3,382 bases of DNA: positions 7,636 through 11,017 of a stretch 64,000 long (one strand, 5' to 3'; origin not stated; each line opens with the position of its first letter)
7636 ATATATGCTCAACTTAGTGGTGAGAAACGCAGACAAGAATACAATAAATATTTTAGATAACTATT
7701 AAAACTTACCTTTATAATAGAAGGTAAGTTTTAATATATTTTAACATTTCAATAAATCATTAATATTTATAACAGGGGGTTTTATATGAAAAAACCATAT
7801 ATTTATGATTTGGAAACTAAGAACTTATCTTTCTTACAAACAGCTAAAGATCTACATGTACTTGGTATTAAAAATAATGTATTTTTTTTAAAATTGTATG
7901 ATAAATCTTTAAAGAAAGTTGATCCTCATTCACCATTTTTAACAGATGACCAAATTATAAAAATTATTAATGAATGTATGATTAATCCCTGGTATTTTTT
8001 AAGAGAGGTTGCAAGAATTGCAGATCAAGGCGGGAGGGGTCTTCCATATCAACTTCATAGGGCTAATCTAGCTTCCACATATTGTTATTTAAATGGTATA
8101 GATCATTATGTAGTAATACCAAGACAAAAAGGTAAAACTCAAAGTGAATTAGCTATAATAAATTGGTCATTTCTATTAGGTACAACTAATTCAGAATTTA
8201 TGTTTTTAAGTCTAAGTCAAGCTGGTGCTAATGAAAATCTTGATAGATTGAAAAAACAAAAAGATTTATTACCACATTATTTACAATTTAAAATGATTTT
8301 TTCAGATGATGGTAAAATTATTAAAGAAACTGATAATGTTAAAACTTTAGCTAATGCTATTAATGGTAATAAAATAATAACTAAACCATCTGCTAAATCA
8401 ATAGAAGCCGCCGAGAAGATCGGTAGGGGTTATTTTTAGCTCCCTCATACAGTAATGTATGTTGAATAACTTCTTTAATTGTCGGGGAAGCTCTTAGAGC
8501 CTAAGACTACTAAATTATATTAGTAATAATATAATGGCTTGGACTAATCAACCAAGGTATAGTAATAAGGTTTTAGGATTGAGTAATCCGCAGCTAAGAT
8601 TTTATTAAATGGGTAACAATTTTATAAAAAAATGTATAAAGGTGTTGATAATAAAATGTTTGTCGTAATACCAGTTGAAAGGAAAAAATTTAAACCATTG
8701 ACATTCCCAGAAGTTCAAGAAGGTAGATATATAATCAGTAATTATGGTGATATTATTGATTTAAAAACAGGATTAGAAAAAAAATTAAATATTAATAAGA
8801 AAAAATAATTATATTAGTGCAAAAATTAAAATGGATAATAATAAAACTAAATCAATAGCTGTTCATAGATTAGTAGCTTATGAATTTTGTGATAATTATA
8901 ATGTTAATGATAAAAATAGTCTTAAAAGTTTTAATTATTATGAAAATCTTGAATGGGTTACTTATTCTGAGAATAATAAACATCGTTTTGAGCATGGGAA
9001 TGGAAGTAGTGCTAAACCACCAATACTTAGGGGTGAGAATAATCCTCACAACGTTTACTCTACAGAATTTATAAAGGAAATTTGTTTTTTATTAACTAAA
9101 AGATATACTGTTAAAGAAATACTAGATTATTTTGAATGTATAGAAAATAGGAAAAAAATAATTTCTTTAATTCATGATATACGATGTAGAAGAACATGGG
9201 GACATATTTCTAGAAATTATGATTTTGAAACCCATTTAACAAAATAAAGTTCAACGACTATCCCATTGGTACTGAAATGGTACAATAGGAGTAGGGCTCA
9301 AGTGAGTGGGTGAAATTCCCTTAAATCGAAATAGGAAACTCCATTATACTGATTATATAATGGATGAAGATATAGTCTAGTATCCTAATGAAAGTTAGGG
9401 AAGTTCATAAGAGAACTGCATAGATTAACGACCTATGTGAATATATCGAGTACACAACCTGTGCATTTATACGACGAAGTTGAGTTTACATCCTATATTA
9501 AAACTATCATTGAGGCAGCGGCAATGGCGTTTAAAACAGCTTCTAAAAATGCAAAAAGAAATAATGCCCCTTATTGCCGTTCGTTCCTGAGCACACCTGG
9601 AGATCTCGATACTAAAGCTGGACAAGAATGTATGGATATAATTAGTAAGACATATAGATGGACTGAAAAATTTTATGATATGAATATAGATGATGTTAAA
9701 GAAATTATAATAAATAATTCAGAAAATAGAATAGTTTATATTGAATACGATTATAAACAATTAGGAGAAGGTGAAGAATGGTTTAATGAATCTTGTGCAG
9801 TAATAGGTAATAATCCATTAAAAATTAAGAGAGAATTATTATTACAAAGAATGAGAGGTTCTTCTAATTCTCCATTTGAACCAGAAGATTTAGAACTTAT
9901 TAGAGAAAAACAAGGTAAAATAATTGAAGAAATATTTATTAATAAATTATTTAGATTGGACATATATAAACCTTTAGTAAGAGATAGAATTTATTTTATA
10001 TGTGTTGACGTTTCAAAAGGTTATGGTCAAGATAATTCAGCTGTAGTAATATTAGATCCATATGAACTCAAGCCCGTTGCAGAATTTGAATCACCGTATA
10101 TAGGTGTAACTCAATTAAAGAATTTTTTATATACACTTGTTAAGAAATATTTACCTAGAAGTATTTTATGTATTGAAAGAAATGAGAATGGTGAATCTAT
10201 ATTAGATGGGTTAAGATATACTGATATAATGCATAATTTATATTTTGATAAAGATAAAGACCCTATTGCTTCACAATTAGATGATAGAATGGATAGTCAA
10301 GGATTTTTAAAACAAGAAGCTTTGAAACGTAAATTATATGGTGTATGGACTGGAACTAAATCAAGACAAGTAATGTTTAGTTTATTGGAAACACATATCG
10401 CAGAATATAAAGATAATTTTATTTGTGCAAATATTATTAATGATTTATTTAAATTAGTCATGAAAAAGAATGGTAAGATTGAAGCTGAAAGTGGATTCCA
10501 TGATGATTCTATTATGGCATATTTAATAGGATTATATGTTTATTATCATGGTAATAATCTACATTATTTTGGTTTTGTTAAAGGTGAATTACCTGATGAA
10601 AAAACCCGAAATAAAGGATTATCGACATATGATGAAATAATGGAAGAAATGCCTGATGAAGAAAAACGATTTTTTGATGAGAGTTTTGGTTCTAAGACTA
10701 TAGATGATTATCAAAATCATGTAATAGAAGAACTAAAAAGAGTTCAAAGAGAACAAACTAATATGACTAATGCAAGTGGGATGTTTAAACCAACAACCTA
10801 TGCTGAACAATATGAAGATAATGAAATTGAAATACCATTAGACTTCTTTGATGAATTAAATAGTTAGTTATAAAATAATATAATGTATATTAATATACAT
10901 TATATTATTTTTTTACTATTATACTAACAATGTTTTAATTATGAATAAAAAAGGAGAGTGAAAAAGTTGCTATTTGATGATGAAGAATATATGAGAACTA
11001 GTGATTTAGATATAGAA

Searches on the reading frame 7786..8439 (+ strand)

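Call 14: search_protein_families(library=pfam, proteins=[window:7786-8439:+], max_evalue=0.01)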
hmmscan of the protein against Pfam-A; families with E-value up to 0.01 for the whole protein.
window:7786-8439:+ (217 aa): 0 families

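Call 16: search_protein_families(library=phrogs, proteins=[window:7786-8439:+], max_evalue=0.001)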
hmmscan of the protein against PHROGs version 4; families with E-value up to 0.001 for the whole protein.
window:7786-8439:+ (217 aa): 2 families
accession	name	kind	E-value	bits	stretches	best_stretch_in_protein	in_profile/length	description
phrog_32359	-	head and packaging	3.9e-55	187.8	1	4-213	7-210/210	terminase large subunit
phrog_2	-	head and packaging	5.2e-22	79.4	1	5-161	71-214/807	terminase large subunit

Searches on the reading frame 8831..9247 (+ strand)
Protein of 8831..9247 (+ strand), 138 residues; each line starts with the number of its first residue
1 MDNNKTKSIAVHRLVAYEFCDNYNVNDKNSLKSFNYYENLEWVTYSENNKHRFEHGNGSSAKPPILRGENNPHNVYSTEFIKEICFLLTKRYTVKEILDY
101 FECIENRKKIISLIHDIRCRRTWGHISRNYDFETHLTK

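Call 15: search_protein_families(library=pfam, proteins=[window:8831-9247:+], max_evalue=0.01)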
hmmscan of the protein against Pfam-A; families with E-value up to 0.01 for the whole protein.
window:8831-9247:+ (138 aa): 0 families

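Call 17: search_protein_families(library=phrogs, proteins=[window:8831-9247:+], max_evalue=0.001)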
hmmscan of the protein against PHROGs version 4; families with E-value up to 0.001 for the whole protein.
window:8831-9247:+ (138 aa): 5 families
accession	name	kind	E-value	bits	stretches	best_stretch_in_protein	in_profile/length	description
phrog_59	-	DNA, RNA and nucleotide metabolism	7.2e-14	53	1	4-130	184-280/423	HNH endonuclease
phrog_959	-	DNA, RNA and nucleotide metabolism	7e-11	43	1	3-73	52-127/138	HNH endonuclease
phrog_1492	-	DNA, RNA and nucleotide metabolism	1.8e-07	31.7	1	3-78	106-187/414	HNH endonuclease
phrog_30377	-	DNA, RNA and nucleotide metabolism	7.3e-05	23.9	1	11-57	12-60/82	HNH endonuclease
phrog_37683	-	unknown function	0.00023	21.4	1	11-52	163-208/279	-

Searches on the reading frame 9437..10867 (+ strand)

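Call 14: search_protein_families(library=pfam, proteins=[window:9437-10867:+], max_evalue=0.01)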
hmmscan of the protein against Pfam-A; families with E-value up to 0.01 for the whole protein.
window:9437-10867:+ (476 aa): 0 families

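Call 16: search_protein_families(library=phrogs, proteins=[window:9437-10867:+], max_evalue=0.001)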
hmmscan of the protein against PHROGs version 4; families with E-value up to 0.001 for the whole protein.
window:9437-10867:+ (476 aa): 2 families
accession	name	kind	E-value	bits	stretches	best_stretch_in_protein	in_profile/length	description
phrog_24361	-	head and packaging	1.1e-08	36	1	297-366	66-135/162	terminase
phrog_2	-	head and packaging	2.9e-08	33.9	1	79-419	408-625/807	terminase large subunit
